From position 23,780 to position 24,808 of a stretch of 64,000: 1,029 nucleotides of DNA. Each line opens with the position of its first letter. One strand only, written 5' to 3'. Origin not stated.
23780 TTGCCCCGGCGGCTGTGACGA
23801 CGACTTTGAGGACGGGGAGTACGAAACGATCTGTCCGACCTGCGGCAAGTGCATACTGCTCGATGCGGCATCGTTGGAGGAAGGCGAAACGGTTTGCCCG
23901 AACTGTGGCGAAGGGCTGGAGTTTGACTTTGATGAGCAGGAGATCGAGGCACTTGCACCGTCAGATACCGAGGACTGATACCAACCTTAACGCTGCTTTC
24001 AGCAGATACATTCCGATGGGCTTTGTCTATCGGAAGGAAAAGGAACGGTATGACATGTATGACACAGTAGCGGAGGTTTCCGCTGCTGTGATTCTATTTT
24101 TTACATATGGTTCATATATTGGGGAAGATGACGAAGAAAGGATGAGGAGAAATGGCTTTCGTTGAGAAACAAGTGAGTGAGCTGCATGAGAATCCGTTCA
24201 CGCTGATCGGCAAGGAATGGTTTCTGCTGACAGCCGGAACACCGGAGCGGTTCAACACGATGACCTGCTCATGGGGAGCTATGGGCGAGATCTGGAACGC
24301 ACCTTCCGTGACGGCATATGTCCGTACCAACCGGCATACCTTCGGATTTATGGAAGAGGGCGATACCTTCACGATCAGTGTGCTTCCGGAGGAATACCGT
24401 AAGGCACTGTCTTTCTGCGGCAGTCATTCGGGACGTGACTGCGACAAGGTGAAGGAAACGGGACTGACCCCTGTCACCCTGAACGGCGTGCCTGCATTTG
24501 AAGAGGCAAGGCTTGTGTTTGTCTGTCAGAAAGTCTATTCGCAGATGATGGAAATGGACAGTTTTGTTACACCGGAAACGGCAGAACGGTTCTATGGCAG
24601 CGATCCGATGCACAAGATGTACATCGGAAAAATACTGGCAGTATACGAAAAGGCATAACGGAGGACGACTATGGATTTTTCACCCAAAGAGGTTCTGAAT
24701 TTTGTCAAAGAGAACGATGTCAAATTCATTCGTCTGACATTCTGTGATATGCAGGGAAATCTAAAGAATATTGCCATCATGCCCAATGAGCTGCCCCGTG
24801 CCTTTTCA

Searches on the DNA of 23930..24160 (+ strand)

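Call 17: search_rna_families(source=window, start=23930, end=24160, threshold=evalue, max_evalue=10)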
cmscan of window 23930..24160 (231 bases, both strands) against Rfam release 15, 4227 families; matches with E-value up to 10: 2.
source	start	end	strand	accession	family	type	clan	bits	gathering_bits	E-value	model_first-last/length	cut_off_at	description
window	24064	24122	+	RF02965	CyVA-1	Gene; sRNA;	-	14.4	41.4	1.5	1-77/77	no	CyVA-1 RNA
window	24053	24106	+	RF00236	ctRNA_pGA1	Gene; antisense;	-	13.4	45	2.9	1-79/79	no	ctRNA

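Call 31: build_rna_model(alignment_id=A4, structure=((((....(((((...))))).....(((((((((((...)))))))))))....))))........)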
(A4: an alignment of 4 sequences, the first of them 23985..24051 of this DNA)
Model R1 built from alignment A4 (4 sequences, 67 columns); structure: as given.
model positions 67; base pairs 20; branch points 1; effective number of sequences 1.75; information 0.838 bits per position. Calibrated on 0.2 Mb of random sequence (short: E-values are rough).
structure used (alignment columns):
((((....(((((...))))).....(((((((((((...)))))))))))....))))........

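Call 32: search_with_rna_model(model_id=R1, sources=[window, L012, L040, L041, L042, L043, L044, L045, L046, L047, L048, L049, L004, L006, L007], max_evalue=10, show_alignments=6)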
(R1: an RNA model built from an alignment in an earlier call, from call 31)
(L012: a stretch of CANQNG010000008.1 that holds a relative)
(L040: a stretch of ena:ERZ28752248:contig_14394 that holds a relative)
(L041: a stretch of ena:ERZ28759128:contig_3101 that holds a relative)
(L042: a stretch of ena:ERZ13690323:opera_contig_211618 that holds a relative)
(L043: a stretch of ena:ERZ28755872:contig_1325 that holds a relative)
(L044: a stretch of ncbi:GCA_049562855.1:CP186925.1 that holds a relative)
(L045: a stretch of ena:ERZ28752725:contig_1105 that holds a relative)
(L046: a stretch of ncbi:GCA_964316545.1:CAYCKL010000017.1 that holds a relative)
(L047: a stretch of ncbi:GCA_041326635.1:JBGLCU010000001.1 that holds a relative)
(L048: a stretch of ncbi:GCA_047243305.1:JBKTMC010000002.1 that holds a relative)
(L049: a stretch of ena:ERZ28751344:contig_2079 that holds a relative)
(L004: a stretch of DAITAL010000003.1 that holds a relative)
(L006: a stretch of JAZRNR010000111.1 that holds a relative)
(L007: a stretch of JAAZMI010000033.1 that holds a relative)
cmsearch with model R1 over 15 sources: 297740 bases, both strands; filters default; matches with E-value up to 10: 17.
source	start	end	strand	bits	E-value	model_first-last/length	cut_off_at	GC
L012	2003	2069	+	97.8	1.6e-23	1-67/67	no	0.43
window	23985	24051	+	94.9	9.4e-23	1-67/67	no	0.46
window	27361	27427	-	88.4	5.7e-21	1-67/67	no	0.4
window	63280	63345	-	86.9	1.5e-20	1-67/67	no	0.42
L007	6600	6695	-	27.2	0.00032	1-67/67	no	0.56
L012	2029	2057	-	24.1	0.0024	23-51/67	no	0.41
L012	2155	2219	+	16.4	0.3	1-67/67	no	0.6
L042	6209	6262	+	13.8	1.5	1-67/67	no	0.39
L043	6209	6262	+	13.8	1.5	1-67/67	no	0.39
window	24011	24035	-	13.5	1.9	27-51/67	no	0.48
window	27373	27401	+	13.1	2.4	23-51/67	no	0.38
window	45611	45697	-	12.6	3.4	1-67/67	no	0.57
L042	3746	3776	+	11.9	5.2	1-67/67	no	0.39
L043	3758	3788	+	11.9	5.2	1-67/67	no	0.39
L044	262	306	+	11.6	6.2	1-67/67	no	0.51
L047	50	94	+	11.6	6.2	1-67/67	no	0.51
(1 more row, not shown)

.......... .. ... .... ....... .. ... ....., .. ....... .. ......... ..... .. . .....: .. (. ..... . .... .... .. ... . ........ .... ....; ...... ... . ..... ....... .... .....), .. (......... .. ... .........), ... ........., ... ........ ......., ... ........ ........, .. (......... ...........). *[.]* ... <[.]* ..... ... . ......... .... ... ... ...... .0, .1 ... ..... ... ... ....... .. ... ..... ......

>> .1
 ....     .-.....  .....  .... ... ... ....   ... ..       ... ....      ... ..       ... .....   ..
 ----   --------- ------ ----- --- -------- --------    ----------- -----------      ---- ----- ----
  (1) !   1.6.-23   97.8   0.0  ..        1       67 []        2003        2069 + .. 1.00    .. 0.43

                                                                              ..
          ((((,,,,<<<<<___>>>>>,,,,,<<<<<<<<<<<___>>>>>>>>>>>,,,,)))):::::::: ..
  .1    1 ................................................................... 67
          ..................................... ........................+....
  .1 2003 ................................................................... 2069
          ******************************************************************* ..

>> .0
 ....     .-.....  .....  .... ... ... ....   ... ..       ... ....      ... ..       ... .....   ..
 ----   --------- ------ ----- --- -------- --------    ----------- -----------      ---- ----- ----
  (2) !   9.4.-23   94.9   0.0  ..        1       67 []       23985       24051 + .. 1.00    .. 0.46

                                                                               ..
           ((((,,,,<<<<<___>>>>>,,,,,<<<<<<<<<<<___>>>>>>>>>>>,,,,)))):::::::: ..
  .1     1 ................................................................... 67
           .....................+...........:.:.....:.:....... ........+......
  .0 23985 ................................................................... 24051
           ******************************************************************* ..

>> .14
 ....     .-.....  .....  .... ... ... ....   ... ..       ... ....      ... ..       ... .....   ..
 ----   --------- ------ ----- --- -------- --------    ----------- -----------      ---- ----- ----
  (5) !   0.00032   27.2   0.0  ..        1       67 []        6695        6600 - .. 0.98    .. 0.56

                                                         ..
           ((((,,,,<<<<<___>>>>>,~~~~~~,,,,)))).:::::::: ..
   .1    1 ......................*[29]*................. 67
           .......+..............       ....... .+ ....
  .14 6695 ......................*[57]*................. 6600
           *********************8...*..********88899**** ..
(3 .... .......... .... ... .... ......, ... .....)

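Call 37: search_with_rna_model(model_id=R1, sources=[L050, L051, L052, L053, L054, L055], max_evalue=10, show_alignments=6)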
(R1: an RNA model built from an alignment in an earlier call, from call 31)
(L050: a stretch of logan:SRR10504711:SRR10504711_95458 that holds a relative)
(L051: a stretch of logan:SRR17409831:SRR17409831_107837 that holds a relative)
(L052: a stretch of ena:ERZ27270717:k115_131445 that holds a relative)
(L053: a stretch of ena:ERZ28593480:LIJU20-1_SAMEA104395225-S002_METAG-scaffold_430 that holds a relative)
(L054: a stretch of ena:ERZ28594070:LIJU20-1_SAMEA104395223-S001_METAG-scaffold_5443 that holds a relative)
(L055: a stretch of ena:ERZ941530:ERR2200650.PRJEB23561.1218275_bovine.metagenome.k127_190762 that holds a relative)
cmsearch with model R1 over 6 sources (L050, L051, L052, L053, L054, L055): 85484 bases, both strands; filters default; matches with E-value up to 10: 1.
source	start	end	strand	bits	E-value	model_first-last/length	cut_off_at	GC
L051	6781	6802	+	11.7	1.7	1-67/67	no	0.5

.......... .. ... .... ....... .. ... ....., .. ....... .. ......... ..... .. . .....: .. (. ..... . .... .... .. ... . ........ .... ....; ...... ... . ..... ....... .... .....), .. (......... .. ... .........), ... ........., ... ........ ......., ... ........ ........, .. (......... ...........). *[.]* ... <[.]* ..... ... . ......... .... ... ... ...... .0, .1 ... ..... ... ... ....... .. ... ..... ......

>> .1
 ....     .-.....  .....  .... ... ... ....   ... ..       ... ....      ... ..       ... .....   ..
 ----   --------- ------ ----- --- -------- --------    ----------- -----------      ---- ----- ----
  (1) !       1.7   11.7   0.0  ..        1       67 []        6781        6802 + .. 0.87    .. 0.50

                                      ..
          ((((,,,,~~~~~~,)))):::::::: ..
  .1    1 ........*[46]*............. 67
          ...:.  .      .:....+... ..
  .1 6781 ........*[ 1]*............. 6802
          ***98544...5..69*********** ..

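Call 42: search_with_rna_model(model_id=R1, sources=[L056, L057, L058, L059, L060], max_evalue=10, show_alignments=6)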
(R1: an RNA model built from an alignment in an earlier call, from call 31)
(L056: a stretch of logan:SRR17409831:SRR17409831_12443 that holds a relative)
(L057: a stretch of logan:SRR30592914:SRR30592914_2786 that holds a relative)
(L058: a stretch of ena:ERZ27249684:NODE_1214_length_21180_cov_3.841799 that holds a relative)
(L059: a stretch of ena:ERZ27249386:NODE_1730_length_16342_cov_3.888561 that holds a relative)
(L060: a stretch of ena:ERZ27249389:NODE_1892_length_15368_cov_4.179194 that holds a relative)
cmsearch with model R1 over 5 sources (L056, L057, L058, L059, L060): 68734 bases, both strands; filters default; matches with E-value up to 10: 0.
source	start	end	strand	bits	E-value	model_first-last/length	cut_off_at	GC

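Call 48: search_with_rna_model(model_id=R1, sources=[L061, L062, L063, L064, L065, L066], max_evalue=10, show_alignments=8)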
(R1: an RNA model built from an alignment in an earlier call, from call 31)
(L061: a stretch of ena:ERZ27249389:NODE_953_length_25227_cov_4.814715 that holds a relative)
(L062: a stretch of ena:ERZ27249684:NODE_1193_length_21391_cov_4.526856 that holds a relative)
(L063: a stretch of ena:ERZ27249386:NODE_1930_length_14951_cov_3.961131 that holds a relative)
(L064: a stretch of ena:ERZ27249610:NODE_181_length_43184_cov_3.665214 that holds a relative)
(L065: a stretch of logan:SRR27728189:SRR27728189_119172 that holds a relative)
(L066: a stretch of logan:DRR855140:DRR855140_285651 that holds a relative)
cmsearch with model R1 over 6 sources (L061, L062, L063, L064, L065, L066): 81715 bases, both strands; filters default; matches with E-value up to 10: 7.
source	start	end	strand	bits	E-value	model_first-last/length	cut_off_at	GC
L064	719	773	-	27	0.0001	1-67/67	no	0.53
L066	1331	1385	+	24.5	0.0005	4-56/67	no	0.45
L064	9867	9921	+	24.5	0.0005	4-56/67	no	0.45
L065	3433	3478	+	20.3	0.0072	1-67/67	no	0.5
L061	10043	10104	+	12.2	1.2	1-67/67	no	0.6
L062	10043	10104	+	12.2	1.2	1-67/67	no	0.6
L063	5376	5437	+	12.2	1.2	1-67/67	no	0.6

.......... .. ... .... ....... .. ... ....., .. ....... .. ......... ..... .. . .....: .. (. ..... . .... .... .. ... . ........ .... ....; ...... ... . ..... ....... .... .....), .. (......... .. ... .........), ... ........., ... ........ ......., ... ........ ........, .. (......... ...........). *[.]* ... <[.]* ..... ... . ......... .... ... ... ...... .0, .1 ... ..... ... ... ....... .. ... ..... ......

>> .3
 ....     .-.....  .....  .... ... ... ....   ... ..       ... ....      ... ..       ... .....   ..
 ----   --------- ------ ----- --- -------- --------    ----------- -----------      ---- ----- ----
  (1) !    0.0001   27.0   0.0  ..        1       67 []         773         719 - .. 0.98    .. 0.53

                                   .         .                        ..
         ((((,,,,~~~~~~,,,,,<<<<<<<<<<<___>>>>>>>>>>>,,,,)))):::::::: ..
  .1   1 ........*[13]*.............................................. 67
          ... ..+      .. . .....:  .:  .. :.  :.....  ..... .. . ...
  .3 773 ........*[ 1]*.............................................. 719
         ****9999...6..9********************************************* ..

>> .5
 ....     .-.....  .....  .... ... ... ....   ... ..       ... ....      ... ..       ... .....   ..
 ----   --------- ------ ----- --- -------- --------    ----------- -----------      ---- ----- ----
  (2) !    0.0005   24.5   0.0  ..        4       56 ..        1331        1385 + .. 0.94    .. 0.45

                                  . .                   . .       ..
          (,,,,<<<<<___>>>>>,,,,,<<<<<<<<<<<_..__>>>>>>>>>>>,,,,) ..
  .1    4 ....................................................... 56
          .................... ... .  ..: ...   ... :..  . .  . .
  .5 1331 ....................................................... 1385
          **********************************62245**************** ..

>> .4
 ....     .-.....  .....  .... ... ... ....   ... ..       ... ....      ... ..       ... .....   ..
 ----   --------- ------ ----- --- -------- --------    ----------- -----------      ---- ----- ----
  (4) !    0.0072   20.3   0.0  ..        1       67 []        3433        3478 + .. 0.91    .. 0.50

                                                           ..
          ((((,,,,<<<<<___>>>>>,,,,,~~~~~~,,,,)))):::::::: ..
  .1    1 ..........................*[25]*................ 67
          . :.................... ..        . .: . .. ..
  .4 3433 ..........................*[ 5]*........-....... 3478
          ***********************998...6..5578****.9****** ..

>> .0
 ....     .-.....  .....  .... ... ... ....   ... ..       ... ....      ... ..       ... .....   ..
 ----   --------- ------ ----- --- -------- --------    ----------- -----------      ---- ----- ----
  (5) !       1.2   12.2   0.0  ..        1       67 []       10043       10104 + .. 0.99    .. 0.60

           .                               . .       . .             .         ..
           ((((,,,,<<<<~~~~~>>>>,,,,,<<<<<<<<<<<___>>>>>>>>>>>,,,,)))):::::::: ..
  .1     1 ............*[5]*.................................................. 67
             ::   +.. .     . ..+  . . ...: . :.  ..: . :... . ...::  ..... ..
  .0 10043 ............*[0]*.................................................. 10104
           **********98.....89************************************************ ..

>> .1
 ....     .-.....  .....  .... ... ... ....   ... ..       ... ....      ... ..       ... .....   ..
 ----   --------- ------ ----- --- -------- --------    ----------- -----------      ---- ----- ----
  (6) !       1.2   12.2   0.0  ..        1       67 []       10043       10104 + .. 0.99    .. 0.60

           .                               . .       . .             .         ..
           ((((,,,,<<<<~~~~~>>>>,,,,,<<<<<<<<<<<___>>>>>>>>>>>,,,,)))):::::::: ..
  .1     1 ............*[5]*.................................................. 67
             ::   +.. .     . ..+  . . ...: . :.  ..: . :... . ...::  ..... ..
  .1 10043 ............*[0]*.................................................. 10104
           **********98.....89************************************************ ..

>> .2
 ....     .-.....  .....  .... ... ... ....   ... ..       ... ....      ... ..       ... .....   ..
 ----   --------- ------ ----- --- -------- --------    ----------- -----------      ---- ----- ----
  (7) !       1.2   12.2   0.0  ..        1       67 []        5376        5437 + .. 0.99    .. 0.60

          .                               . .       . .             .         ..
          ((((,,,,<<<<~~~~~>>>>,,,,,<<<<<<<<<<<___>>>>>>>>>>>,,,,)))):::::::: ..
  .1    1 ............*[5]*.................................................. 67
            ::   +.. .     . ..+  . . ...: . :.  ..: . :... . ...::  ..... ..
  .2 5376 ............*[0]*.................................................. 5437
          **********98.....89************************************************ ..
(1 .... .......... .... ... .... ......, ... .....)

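Call 59: search_with_rna_model(model_id=R1, sources=[L067], max_evalue=10, show_alignments=3)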
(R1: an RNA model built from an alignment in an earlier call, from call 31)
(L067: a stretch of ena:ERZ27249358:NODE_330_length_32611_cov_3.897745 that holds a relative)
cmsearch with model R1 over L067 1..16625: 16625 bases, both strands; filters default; matches with E-value up to 10: 3.
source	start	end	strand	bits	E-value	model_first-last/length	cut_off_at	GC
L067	4308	4373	+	86.9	8.2e-22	1-67/67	no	0.42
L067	13324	13346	-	10.9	0.55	1-67/67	no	0.57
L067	4333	4361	-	9.8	1.1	23-51/67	no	0.31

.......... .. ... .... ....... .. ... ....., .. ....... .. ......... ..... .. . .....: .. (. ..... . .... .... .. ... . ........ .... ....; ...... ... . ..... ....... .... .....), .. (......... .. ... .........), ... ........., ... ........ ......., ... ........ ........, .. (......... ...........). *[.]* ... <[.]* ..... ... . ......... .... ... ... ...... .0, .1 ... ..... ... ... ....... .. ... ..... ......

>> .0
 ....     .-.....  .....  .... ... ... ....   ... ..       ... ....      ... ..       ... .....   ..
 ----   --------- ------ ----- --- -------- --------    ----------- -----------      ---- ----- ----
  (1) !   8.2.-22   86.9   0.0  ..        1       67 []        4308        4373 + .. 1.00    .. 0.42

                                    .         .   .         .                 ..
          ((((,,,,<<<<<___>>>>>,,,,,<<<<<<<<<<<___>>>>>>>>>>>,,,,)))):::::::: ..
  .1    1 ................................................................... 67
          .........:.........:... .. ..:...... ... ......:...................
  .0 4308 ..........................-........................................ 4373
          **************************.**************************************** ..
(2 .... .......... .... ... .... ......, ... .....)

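Call 70: search_with_rna_model(model_id=R1, source=window, filters=off, max_evalue=10)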
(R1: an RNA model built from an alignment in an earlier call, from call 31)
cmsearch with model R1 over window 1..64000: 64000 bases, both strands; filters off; matches with E-value up to 10: 22.
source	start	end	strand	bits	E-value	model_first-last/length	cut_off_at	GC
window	23985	24051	+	94.9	2e-23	1-67/67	no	0.46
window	27361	27427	-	88.4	1.2e-21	1-67/67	no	0.4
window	63280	63345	-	86.9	3.2e-21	1-67/67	no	0.42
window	24011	24035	-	13.5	0.41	27-51/67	no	0.48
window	27373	27401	+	13.1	0.52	23-51/67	no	0.38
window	42757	42817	+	12.2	0.9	1-67/67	no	0.41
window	26773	26823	-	11.2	1.8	1-67/67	no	0.55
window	61008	61026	-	11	1.9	30-48/67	no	0.53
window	54307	54329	+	10.9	2.1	1-67/67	no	0.57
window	42838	42885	-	10.6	2.6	9-55/67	no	0.42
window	35140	35208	-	10.4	2.8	1-67/67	no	0.52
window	45611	45635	-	10.4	2.9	1-67/67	no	0.56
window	16427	16445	+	10.2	3.3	1-67/67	no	0.47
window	30395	30452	+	10.2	3.3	1-67/67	no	0.38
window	42842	42867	+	10.1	3.4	27-51/67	no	0.54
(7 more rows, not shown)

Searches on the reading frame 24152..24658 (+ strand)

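Call 21: search_protein_families(library=pfam, proteins=[window:24152-24658:+])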
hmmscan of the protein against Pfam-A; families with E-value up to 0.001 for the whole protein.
window:24152-24658:+ (168 aa): 1 family
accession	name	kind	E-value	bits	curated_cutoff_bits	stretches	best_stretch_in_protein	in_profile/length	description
PF01613.24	Flavin_Reduct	-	1.4e-14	54.9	27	1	24-166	9-133/153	Flavin reductase like domain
